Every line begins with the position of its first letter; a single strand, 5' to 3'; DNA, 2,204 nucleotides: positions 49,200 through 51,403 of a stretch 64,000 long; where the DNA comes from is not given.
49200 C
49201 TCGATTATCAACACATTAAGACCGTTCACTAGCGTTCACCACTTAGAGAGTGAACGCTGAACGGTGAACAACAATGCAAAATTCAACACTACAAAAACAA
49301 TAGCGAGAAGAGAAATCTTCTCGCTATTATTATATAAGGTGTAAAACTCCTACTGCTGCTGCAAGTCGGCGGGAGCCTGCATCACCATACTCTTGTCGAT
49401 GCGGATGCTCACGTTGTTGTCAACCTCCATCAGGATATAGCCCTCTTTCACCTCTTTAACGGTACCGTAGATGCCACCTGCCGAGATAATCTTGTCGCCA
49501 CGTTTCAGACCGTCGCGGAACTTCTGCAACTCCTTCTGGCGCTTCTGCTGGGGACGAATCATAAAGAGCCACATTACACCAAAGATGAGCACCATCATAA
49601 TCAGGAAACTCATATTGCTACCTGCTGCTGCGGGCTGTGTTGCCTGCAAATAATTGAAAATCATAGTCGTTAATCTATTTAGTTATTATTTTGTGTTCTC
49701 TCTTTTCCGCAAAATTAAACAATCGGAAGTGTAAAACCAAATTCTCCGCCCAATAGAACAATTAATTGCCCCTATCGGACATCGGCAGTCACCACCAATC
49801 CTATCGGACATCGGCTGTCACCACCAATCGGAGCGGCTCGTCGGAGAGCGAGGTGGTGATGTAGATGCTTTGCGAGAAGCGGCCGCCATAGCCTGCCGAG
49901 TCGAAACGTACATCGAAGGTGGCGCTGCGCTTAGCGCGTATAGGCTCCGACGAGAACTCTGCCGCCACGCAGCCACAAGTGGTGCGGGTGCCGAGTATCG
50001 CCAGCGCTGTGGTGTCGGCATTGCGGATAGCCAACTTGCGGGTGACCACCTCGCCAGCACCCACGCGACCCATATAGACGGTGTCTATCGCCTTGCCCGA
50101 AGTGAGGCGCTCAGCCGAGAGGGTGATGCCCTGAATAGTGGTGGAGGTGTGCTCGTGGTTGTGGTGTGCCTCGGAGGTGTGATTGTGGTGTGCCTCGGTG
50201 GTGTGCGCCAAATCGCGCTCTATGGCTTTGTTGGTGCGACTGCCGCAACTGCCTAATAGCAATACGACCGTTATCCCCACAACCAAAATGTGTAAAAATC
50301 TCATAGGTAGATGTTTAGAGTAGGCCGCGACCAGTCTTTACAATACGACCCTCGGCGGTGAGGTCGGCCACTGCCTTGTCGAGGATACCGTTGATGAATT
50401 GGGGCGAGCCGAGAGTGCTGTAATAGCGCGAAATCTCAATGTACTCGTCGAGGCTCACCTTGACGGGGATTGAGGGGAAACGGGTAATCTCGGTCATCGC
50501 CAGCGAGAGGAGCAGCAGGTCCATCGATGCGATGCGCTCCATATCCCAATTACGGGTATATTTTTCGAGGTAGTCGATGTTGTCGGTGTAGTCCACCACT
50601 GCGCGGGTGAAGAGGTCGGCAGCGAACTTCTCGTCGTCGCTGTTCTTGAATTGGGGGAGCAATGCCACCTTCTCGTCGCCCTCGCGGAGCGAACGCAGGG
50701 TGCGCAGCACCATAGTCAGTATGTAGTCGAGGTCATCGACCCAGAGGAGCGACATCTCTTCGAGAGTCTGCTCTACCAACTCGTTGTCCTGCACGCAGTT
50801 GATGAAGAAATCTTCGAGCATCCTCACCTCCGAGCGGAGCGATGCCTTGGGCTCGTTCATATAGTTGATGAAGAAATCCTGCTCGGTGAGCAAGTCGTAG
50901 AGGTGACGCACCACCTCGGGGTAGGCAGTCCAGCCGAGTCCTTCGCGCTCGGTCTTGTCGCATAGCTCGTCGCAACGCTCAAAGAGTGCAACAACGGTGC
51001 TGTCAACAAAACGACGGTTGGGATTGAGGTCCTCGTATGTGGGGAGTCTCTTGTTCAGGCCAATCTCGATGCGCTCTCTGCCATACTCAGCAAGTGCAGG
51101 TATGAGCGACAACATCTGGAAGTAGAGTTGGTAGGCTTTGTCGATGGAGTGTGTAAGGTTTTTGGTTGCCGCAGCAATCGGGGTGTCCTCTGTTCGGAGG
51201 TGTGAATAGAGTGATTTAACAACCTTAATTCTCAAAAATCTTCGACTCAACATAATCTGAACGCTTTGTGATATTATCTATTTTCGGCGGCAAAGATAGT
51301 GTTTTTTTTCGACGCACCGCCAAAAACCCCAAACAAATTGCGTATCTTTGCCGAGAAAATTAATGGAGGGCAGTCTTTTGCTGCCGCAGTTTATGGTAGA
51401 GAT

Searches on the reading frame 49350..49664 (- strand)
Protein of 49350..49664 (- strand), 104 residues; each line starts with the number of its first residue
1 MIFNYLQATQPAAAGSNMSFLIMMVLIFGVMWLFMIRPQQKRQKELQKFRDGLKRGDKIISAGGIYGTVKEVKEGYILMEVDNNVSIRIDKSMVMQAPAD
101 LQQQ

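Call 9: search_protein_families(library=ncbifam, proteins=[window:49350-49664:-])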
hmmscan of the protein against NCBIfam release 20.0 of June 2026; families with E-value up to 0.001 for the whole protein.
window:49350-49664:- (104 aa): 2 families
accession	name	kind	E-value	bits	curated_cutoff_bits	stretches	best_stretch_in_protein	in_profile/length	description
TIGR00739.1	yajC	equivalog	5.2e-24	84.1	44.2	1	17-95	2-80/84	preprotein translocase subunit YajC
NF005100.0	PRK06531.1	equivalog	4e-11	42.8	129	1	17-82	2-68/121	preprotein translocase subunit YajC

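Call 17: find_encoding_contigs(protein=window:49350-49664:-, flank=4000, max_places=10)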
Protein window:49350-49664:- (104 aa): 23 contigs read that carry it; 10 places shown.
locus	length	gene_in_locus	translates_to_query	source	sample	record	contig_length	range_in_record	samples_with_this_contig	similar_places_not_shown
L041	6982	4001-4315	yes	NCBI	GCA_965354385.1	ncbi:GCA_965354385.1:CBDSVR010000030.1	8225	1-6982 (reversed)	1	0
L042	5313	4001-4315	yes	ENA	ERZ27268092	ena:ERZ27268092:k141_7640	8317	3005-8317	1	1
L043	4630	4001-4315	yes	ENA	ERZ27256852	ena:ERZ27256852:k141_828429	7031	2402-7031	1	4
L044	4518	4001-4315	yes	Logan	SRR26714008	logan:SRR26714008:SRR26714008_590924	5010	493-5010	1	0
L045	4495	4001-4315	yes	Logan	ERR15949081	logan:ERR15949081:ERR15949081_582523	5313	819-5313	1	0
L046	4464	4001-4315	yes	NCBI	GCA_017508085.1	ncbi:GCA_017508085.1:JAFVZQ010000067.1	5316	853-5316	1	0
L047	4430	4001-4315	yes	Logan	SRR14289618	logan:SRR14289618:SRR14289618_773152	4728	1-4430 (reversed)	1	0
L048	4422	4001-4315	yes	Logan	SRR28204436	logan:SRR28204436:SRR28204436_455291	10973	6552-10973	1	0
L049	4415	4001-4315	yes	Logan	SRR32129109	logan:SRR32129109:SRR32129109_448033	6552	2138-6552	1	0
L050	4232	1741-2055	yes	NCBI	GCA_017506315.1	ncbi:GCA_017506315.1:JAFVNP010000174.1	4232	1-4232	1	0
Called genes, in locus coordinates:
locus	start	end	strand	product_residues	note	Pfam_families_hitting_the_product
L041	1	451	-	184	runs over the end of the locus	PF01923:Cob_adeno_trans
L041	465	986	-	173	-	-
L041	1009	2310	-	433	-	PF00070:Pyr_redox (faint), PF00890:FAD_binding_2, PF01494:FAD_binding_3 (weak), PF03486:HI0933_like, PF12831:FAD_oxidored, PF00890:FAD_binding_2, PF01266:DAO, PF22780:HI0933_like_1st, +2 more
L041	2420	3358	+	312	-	PF01029:NusB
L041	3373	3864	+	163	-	PF07610:DUF1573, PF22544:HYDIN_VesB_CFA65-like_Ig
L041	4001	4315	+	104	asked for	PF02699:YajC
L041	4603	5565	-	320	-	PF00535:Glycos_transf_2, PF13641:Glyco_tranf_2_3, PF13632:Glyco_trans_2_3 (faint)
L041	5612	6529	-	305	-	PF03279:Lip_A_acyltrans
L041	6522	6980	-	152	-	?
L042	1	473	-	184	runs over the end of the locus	PF01923:Cob_adeno_trans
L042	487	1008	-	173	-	-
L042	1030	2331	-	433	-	PF00070:Pyr_redox (faint), PF00890:FAD_binding_2, PF01494:FAD_binding_3 (weak), PF03486:HI0933_like, PF12831:FAD_oxidored, PF00890:FAD_binding_2, PF01266:DAO, PF22780:HI0933_like_1st, +2 more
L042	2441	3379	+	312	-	PF01029:NusB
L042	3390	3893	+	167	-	PF07610:DUF1573, PF22544:HYDIN_VesB_CFA65-like_Ig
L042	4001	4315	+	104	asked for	PF02699:YajC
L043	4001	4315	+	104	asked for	PF02699:YajC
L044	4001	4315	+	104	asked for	PF02699:YajC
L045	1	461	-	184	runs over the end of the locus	PF01923:Cob_adeno_trans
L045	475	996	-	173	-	-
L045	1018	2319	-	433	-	PF00070:Pyr_redox (faint), PF00890:FAD_binding_2, PF01494:FAD_binding_3 (weak), PF03486:HI0933_like, PF12831:FAD_oxidored, PF00890:FAD_binding_2, PF01266:DAO, PF22780:HI0933_like_1st, +2 more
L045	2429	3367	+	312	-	PF01029:NusB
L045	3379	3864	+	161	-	PF07610:DUF1573, PF22544:HYDIN_VesB_CFA65-like_Ig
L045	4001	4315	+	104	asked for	PF02699:YajC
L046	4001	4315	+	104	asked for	PF02699:YajC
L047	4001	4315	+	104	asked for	PF02699:YajC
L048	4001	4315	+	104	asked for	PF02699:YajC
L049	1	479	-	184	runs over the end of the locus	PF01923:Cob_adeno_trans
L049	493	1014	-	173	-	-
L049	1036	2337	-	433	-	PF00070:Pyr_redox (faint), PF00890:FAD_binding_2, PF01494:FAD_binding_3 (weak), PF03486:HI0933_like, PF12831:FAD_oxidored, PF00890:FAD_binding_2, PF01266:DAO (weak), PF22780:HI0933_like_1st, +3 more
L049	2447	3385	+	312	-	PF01029:NusB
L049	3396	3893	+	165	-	PF07610:DUF1573, PF22544:HYDIN_VesB_CFA65-like_Ig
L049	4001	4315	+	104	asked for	PF02699:YajC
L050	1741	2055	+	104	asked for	PF02699:YajC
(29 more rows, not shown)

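Call 43: find_homologous_proteins(query=window:49350-49664:-, max_evalue=1e-20)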
Query window:49350-49664:- (104 aa): 1718 proteins with E <= 1e-20 among 4519 candidates; the best 120 are listed.
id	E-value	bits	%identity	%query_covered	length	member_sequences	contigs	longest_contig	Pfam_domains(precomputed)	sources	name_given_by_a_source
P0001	4.9e-60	217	99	100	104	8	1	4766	PF02699.21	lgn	-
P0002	5.7e-54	198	95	96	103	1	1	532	PF02699.21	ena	-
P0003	6.3e-54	198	94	95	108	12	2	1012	PF02699.21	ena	-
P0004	3.0e-53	196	91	100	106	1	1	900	PF02699.21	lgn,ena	-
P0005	8.2e-53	194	92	96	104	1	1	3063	PF02699.21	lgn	-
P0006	1.2e-52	194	94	95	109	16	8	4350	PF02699.21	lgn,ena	-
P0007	1.2e-52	194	91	99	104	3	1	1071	PF02699.21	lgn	-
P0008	1.4e-52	194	93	96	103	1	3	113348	PF02699.21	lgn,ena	-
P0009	1.7e-52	193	94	95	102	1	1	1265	PF02699.21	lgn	-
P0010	2.1e-52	193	90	100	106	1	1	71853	PF02699.21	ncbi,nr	ncbi:MAG: preprotein translocase subunit YajC [Tidjanibacter sp.]|nr:preprotein translocase subunit 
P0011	2.8e-52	193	93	96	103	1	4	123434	PF02699.21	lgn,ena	-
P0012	1.8e-50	187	88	99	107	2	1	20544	PF02699.21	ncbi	-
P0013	2.9e-48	180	100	84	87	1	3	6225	PF02699.21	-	-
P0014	7.5e-48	178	99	84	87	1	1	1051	PF02699.21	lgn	-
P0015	1.5e-43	165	99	77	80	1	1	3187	PF02699.21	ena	-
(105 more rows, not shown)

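Call 44: find_encoding_contigs(protein=P0008, flank=5000, max_places=4)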
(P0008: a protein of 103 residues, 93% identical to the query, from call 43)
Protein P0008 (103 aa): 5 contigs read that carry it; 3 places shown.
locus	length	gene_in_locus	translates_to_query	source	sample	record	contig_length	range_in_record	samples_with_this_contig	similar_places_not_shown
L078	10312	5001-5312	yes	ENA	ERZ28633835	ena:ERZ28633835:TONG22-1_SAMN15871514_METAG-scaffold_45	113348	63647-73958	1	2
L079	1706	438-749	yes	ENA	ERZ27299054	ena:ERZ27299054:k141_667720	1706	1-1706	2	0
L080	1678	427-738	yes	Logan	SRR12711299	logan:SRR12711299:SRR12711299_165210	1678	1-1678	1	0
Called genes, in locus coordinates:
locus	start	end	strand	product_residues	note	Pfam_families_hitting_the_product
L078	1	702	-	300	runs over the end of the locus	PF01464:SLT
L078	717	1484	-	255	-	PF00795:CN_hydrolase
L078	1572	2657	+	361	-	PF13509:S1_2, PF17783:WHD_CvfB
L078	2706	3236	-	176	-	-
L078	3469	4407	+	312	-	PF01029:NusB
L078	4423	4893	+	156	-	PF07610:DUF1573, PF22544:HYDIN_VesB_CFA65-like_Ig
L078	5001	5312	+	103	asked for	PF02699:YajC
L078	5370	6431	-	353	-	PF00535:Glycos_transf_2, PF13641:Glyco_tranf_2_3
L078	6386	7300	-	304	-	PF03279:Lip_A_acyltrans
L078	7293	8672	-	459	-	PF04087:DUF389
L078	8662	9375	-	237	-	PF00590:TP_methylase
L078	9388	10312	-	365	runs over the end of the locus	-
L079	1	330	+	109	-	?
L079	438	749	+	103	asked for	PF02699:YajC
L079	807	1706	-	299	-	?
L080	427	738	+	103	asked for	PF02699:YajC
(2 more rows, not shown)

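Call 45: find_encoding_contigs(protein=P0011, flank=5000, max_places=4)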
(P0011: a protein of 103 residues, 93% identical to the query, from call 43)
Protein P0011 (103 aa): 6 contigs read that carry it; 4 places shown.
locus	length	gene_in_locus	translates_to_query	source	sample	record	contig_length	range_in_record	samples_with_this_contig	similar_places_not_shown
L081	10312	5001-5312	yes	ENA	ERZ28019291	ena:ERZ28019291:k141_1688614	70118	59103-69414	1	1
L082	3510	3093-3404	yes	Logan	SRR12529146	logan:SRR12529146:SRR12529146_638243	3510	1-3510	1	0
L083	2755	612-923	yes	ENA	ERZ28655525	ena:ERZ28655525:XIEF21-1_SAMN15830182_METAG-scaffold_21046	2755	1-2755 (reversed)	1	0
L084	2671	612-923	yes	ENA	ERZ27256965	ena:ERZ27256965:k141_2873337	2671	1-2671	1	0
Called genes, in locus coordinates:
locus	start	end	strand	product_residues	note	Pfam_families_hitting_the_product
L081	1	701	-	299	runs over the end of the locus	PF01464:SLT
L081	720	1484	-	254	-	PF00795:CN_hydrolase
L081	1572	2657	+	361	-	PF13509:S1_2, PF17783:WHD_CvfB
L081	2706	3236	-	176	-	-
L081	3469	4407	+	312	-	PF01029:NusB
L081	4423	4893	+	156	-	PF07610:DUF1573, PF22544:HYDIN_VesB_CFA65-like_Ig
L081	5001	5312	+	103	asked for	PF02699:YajC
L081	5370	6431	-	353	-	PF00535:Glycos_transf_2, PF13641:Glyco_tranf_2_3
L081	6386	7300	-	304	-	PF03279:Lip_A_acyltrans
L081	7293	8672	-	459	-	PF04087:DUF389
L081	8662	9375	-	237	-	PF00590:TP_methylase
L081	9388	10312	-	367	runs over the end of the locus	-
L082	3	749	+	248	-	?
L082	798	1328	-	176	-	-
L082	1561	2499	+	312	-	PF01029:NusB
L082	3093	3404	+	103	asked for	PF02699:YajC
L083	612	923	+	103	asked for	PF02699:YajC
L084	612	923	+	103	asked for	PF02699:YajC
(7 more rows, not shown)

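Call 46: find_encoding_contigs(protein=P0010, flank=5000, max_places=4)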
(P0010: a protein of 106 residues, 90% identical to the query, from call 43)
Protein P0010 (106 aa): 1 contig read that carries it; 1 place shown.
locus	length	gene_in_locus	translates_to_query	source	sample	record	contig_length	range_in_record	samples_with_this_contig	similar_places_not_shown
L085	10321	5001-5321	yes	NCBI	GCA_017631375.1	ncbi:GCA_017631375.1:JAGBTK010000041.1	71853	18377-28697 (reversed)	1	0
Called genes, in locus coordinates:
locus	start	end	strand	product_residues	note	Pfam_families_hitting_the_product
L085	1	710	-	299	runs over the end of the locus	PF01464:SLT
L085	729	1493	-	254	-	PF00795:CN_hydrolase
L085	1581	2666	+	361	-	PF13509:S1_2, PF17783:WHD_CvfB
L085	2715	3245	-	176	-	-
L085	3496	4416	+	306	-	PF01029:NusB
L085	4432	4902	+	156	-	PF07610:DUF1573, PF22544:HYDIN_VesB_CFA65-like_Ig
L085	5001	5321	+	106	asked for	PF02699:YajC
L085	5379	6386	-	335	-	PF00535:Glycos_transf_2, PF13641:Glyco_tranf_2_3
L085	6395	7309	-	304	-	PF03279:Lip_A_acyltrans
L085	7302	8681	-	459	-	PF04087:DUF389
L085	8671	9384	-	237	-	PF00590:TP_methylase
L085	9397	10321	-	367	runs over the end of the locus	-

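Call 49: find_homologous_proteins(query=L041:4606-5565:-, max_evalue=1e-100)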
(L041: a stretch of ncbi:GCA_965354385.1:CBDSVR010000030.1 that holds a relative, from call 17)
Query L041:4606-5565:- (320 aa): 849 proteins with E <= 1e-100 among 8000 candidates; the best 120 are listed.
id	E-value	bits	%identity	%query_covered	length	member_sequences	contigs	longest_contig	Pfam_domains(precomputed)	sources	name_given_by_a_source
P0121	4.2e-214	728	98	100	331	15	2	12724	PF13641.13,PF00535.33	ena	-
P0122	4.6e-189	646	88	99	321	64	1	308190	PF13641.13,PF00535.33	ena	-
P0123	4.7e-185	632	87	99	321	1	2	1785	PF13632.13,PF13641.13,PF00535.33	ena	-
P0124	2.5e-155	535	74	100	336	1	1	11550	PF13632.13,PF13641.13,PF00535.33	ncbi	-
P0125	2.5e-154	531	73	100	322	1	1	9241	PF13632.13,PF00535.33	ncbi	-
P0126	1.4e-139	483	58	99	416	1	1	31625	PF10111.15,PF00535.33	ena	-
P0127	3.5e-125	436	62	99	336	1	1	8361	PF13712.13,PF10111.15,PF13641.13,PF00535.33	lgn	-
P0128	3.4e-124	432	62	99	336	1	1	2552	PF13641.13,PF00535.33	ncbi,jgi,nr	ncbi:MAG: glycosyltransferase family 2 protein [Rikenellaceae bacterium]|jgi:GT2 family glycosyltran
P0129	1.8e-122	427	62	99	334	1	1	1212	PF13641.13,PF00535.33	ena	-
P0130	1.8e-122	427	62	99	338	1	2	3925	PF13641.13,PF00535.33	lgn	-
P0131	2.6e-122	426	58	99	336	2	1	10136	PF13632.13,PF10111.15,PF13641.13,PF00535.33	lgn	-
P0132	3.8e-122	426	60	99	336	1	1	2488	PF13641.13,PF00535.33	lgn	-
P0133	5.0e-122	425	61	98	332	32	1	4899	PF13641.13,PF00535.33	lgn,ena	-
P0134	7.0e-122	425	60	98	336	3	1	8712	PF13641.13,PF00535.33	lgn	-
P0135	1.7e-121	424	61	99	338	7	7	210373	PF13632.13,PF00535.33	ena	-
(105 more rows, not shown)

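Call 50: find_encoding_contigs(protein=P0121, flank=6000, max_places=6)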
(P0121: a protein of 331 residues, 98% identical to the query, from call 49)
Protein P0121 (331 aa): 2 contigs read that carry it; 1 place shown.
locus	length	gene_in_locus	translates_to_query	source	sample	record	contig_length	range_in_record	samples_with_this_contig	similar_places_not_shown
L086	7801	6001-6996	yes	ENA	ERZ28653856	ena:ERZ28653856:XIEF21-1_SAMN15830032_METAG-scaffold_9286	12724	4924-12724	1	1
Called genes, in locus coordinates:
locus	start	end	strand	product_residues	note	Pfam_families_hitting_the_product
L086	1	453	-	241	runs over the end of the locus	PF04402:SIMPL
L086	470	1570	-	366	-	PF01926:MMR_HSR1, PF02421:FeoB_N, PF06071:YchF-GTPase_C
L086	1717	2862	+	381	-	-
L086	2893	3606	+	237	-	PF00590:TP_methylase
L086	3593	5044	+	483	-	PF04087:DUF389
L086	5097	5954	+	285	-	PF03279:Lip_A_acyltrans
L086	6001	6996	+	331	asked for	PF00535:Glycos_transf_2, PF13641:Glyco_tranf_2_3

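Call 51: find_encoding_contigs(protein=P0122, flank=6000, max_places=4)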
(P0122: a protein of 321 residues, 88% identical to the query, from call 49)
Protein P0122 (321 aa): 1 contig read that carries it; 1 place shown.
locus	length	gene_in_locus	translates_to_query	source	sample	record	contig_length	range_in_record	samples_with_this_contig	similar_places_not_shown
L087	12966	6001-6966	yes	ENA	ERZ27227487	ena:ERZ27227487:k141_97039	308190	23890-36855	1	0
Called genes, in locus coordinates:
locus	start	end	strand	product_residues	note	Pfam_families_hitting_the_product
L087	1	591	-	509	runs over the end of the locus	PF00749:tRNA-synt_1c, PF19269:Anticodon_2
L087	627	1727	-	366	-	PF01926:MMR_HSR1, PF02421:FeoB_N, PF06071:YchF-GTPase_C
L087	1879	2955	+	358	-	-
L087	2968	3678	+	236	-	PF00590:TP_methylase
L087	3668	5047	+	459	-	PF04087:DUF389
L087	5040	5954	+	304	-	PF03279:Lip_A_acyltrans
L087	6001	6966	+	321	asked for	PF00535:Glycos_transf_2, PF13641:Glyco_tranf_2_3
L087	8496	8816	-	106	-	PF02699:YajC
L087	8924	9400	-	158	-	PF07610:DUF1573, PF22544:HYDIN_VesB_CFA65-like_Ig (weak)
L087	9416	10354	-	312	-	PF01029:NusB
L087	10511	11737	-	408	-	-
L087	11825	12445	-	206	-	PF00302:CAT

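Call 63: find_encoding_contigs(protein=P0006, flank=3000, max_places=8)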
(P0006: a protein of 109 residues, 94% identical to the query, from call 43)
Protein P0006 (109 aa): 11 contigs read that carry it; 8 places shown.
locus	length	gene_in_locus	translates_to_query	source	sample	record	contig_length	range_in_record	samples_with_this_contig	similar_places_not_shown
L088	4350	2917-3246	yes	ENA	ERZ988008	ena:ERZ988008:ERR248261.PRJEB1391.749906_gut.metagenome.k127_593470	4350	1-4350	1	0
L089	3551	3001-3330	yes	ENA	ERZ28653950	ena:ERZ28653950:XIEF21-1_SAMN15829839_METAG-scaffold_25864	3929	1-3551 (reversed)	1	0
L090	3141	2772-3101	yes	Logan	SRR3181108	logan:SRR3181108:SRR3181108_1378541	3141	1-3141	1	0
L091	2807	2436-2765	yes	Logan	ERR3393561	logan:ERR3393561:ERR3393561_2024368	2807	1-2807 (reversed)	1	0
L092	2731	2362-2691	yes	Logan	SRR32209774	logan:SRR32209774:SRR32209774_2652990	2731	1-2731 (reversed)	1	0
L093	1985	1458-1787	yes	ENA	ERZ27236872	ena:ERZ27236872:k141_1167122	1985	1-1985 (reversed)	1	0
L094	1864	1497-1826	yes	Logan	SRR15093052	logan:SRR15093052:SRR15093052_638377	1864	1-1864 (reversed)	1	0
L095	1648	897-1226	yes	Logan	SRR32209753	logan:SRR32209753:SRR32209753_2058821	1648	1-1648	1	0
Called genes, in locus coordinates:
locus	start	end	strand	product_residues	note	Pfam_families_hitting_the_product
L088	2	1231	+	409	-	?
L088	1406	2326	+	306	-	PF01029:NusB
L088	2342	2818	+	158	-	PF07610:DUF1573, PF22544:HYDIN_VesB_CFA65-like_Ig (weak)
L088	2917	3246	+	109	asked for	PF02699:YajC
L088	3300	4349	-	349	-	?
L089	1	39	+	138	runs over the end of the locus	?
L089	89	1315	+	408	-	-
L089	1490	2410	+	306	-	PF01029:NusB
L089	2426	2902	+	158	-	PF07610:DUF1573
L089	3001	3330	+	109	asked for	PF02699:YajC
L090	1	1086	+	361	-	?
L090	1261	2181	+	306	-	PF01029:NusB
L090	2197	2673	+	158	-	PF07610:DUF1573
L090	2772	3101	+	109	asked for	PF02699:YajC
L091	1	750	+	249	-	?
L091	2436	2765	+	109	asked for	PF02699:YajC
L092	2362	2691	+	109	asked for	PF02699:YajC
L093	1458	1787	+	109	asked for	PF02699:YajC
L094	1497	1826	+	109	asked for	PF02699:YajC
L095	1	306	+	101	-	?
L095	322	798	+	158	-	PF07610:DUF1573, PF22544:HYDIN_VesB_CFA65-like_Ig (weak)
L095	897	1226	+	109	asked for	PF02699:YajC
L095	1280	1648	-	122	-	?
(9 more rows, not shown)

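Call 64: find_encoding_contigs(protein=P0012, flank=4000, max_places=3)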
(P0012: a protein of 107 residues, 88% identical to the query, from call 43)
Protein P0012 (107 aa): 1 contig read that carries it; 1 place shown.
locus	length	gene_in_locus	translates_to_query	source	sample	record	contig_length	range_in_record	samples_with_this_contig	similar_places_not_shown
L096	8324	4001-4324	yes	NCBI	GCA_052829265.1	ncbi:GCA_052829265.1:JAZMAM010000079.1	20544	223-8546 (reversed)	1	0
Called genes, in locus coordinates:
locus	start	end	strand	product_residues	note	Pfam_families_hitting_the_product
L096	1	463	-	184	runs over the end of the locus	PF01923:Cob_adeno_trans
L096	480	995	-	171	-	-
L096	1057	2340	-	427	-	PF00890:FAD_binding_2, PF01134:GIDA (faint), PF01266:DAO (faint), PF01494:FAD_binding_3, PF03486:HI0933_like, PF07992:Pyr_redox_2 (faint), PF12831:FAD_oxidored, PF22780:HI0933_like_1st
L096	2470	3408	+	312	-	PF01029:NusB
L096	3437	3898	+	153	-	PF07610:DUF1573, PF22544:HYDIN_VesB_CFA65-like_Ig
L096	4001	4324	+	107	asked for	PF02699:YajC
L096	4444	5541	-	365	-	PF00245:Alk_phosphatase, PF01676:Metalloenzyme, PF00245:Alk_phosphatase (weak)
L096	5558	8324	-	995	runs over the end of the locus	?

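Call 66: find_encoding_contigs(protein=P0001, flank=1500, max_places=10)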
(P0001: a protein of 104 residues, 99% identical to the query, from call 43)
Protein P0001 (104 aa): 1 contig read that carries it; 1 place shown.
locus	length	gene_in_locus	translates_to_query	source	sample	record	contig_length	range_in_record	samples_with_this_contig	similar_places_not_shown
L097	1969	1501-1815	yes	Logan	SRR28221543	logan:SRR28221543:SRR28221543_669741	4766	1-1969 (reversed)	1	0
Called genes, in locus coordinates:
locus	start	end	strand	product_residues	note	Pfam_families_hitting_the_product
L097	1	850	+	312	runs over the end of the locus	PF01029:NusB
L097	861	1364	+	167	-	PF07610:DUF1573, PF22544:HYDIN_VesB_CFA65-like_Ig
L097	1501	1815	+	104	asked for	PF02699:YajC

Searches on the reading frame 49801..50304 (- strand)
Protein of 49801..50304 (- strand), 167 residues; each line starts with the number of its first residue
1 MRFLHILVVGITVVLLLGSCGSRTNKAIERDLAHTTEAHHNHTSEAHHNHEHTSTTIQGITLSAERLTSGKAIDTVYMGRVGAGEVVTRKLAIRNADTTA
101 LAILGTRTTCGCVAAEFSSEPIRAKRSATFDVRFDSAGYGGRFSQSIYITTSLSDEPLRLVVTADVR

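Call 9: search_protein_families(library=ncbifam, proteins=[window:49801-50304:-])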
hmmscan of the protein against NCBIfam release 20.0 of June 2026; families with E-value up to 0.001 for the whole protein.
window:49801-50304:- (167 aa): 2 families
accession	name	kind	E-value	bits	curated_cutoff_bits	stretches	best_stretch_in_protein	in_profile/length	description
NF041425.1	OS_HP2_seleno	subfamily_domain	2.3e-09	37.5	100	1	80-166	10-97/98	OS_HP2 family (seleno)protein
NF012200.0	choice_anch_D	domain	0.00092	19.7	45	0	72-152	20-104/108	choice-of-anchor D domain-containing protein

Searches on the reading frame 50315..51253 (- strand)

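Call 9: search_protein_families(library=ncbifam, proteins=[window:50315-51253:-])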
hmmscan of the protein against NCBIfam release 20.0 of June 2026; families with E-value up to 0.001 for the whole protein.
window:50315-51253:- (312 aa): 2 families
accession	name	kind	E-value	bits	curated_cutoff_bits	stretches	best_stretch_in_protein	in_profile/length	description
TIGR01951.1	nusB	equivalog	5.4e-22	78.5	88.35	1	189-296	33-129/131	transcription antitermination factor NusB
NF001223.0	PRK00202.1-1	equivalog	1.7e-14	54.1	131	1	218-297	62-143/146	transcription antitermination factor NusB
